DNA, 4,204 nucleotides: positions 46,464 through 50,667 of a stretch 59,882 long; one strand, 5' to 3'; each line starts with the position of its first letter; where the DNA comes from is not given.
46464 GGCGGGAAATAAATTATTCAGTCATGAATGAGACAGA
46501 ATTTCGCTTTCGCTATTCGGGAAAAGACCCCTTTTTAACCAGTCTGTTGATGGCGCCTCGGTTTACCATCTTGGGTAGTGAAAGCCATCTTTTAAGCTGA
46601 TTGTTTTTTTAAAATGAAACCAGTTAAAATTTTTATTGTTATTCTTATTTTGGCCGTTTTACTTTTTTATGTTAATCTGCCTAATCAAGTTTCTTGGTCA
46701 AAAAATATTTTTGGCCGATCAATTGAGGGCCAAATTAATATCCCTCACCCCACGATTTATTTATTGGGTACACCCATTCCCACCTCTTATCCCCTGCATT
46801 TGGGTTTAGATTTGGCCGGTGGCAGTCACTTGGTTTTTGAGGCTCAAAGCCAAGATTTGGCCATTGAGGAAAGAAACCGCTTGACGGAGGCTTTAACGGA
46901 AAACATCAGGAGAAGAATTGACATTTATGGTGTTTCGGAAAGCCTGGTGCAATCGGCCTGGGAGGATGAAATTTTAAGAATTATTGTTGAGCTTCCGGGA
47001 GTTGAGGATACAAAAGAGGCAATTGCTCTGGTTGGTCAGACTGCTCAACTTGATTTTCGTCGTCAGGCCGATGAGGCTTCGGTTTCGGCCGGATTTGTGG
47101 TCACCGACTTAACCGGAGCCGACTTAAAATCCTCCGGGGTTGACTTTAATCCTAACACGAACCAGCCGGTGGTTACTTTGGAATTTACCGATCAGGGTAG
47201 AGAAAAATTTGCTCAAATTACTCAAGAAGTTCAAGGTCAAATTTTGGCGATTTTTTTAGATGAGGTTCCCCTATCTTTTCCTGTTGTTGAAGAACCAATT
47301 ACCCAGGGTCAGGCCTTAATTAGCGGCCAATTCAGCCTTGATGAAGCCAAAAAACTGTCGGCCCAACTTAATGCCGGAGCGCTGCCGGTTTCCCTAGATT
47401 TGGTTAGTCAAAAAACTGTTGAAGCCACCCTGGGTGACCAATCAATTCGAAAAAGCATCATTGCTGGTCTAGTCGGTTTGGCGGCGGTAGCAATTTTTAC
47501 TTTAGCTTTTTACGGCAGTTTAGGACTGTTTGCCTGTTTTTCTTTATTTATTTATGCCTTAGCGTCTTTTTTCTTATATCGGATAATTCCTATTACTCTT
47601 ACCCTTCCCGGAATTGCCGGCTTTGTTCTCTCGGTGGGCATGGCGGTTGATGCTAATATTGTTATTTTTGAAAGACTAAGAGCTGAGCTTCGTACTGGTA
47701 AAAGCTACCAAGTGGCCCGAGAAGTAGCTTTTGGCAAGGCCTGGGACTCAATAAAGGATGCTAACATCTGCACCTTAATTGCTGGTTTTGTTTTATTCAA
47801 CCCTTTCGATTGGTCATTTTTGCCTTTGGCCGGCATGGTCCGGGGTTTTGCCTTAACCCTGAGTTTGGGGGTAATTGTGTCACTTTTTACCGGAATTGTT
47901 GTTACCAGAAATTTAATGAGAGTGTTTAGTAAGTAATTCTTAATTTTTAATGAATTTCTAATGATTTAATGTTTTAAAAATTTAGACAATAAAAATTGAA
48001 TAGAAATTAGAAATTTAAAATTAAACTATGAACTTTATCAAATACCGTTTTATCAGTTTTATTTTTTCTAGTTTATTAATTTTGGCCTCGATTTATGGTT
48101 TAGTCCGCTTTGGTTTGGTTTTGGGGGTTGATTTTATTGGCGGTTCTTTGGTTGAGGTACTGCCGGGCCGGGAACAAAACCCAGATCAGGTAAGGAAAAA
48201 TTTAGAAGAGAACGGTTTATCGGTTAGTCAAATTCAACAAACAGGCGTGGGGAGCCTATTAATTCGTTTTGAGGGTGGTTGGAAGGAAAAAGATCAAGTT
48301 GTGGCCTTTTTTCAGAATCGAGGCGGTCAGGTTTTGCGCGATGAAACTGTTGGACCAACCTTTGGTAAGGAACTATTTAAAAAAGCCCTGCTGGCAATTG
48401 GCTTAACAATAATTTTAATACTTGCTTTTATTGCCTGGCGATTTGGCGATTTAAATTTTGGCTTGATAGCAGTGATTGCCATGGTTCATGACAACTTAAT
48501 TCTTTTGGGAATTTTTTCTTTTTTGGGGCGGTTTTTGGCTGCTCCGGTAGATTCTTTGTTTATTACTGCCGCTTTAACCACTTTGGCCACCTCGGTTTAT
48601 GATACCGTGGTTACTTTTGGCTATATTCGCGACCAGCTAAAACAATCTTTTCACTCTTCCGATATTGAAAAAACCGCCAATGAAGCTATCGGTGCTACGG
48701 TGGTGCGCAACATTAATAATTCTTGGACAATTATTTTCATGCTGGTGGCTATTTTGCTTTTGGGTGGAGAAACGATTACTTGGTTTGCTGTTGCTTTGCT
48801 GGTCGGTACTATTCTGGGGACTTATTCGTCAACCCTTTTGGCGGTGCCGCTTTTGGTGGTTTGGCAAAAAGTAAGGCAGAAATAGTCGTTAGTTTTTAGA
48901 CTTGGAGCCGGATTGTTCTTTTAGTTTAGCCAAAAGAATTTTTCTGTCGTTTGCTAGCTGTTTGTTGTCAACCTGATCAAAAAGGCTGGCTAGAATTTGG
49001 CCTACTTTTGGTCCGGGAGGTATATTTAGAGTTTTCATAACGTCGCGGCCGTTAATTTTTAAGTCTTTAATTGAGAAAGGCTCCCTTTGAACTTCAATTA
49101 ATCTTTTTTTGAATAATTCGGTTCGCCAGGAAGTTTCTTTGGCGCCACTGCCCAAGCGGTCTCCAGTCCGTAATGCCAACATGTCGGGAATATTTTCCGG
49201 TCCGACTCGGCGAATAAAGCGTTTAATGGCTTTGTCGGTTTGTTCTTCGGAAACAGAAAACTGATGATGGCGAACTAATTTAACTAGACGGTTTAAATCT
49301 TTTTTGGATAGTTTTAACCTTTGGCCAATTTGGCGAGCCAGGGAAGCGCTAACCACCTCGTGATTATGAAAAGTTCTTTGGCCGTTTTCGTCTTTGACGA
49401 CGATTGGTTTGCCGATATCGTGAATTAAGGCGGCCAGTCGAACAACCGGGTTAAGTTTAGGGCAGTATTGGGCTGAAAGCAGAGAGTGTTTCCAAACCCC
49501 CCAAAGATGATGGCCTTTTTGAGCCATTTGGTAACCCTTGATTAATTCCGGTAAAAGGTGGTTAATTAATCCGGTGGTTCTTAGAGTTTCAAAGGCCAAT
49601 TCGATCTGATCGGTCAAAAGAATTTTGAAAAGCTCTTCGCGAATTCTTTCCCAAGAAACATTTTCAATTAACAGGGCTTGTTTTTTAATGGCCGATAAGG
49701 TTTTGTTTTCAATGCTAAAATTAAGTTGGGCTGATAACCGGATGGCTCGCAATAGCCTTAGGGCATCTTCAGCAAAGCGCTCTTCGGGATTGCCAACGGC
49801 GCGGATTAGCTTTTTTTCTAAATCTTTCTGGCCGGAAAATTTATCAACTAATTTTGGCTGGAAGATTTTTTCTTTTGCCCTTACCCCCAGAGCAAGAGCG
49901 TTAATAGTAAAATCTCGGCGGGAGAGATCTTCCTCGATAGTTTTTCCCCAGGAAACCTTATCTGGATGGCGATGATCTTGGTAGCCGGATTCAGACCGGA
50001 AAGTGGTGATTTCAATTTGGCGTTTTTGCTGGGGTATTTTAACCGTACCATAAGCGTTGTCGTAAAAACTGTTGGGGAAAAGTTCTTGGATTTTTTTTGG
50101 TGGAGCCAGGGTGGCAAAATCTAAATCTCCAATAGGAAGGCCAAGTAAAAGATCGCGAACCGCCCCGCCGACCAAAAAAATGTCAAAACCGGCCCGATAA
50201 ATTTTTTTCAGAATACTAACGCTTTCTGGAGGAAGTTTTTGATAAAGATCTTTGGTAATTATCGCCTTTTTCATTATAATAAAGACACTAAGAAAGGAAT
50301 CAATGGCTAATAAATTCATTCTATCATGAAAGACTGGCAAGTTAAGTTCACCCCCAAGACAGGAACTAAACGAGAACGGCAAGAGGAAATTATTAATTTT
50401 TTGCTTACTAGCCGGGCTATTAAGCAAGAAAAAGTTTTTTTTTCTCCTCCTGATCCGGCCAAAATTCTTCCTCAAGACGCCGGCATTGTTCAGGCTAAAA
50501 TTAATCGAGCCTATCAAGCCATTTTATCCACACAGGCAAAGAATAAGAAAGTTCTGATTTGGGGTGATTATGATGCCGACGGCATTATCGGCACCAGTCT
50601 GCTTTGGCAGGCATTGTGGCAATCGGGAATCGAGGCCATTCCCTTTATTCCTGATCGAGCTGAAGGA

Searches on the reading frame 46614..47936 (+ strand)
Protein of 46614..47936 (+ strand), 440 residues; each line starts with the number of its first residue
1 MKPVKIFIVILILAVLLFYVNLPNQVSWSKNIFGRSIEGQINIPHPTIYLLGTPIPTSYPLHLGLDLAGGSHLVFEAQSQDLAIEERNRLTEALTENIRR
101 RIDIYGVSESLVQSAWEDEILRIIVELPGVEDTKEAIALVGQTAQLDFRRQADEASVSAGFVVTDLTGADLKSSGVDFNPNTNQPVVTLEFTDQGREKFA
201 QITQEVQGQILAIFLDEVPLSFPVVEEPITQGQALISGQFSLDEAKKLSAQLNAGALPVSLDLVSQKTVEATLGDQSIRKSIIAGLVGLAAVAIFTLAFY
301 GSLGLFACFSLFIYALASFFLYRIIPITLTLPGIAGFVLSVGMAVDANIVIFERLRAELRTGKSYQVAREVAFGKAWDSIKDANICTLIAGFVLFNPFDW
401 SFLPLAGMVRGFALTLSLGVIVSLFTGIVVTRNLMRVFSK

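Call 33: search_protein_families(library=pfam, proteins=[window:46614-47936:+])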
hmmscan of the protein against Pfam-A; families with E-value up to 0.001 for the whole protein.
window:46614-47936:+ (440 aa): 4 families
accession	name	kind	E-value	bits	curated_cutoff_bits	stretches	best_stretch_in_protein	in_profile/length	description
PF22599.2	SecDF_P1_head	-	1.7e-26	92.8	27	1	165-259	20-114/114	SecDF, P1 head subdomain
PF21760.3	SecD_1st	-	6.6e-17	61.1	27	1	94-152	4-59/60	Protein translocase subunit SecDF, P1 domain, N-terminal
PF02355.23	SecD_SecF_C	-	5e-09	36.3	20.5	1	261-438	13-186/189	Protein export membrane protein SecD/SecF, C-terminal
PF07549.19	Sec_GG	-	6.9e-05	22.7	20.3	1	60-79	7-26/28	SecD/SecF GG Motif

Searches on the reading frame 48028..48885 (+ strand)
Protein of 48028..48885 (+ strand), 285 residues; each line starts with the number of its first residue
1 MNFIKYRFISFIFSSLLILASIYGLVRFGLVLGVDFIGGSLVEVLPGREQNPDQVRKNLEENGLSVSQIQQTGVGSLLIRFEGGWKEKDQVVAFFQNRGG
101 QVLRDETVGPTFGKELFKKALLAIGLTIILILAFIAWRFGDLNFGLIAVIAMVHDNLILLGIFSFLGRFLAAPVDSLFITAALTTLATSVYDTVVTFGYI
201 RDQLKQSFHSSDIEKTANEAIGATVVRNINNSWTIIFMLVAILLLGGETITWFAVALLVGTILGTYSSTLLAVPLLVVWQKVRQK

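Call 33: search_protein_families(library=pfam, proteins=[window:48028-48885:+])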
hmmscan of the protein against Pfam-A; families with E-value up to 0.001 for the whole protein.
window:48028-48885:+ (285 aa): 2 families
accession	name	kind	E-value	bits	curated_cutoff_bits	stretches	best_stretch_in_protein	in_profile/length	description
PF02355.23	SecD_SecF_C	-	5.8e-40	137.2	20.5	1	101-281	14-188/189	Protein export membrane protein SecD/SecF, C-terminal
PF09383.16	NIL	-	0.00023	21.4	24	0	66-101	35-70/73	NIL domain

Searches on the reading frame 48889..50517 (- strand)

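Call 52: search_protein_families(library=pfam, proteins=[window:48889-50517:-], max_evalue=0.00001)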
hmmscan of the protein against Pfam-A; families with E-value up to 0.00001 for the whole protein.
window:48889-50517:- (542 aa): 4 families
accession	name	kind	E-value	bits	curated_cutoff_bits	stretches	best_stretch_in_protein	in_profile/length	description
PF01743.26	PolyA_pol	-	5.3e-33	114.5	23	1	113-239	1-126/126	Poly A polymerase head domain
PF12627.12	PolyA_pol_RNAbd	-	3.7e-19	68.7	22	1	266-325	1-60/64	Probable RNA and SrmB- binding site of polymerase A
PF13735.12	tRNA_NucTran2_2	-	1.1e-11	45.3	27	1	395-531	25-148/149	tRNA nucleotidyltransferase domain 2 putative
PF01966.28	HD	-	2.9e-11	44.1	22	1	343-425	3-92/116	HD domain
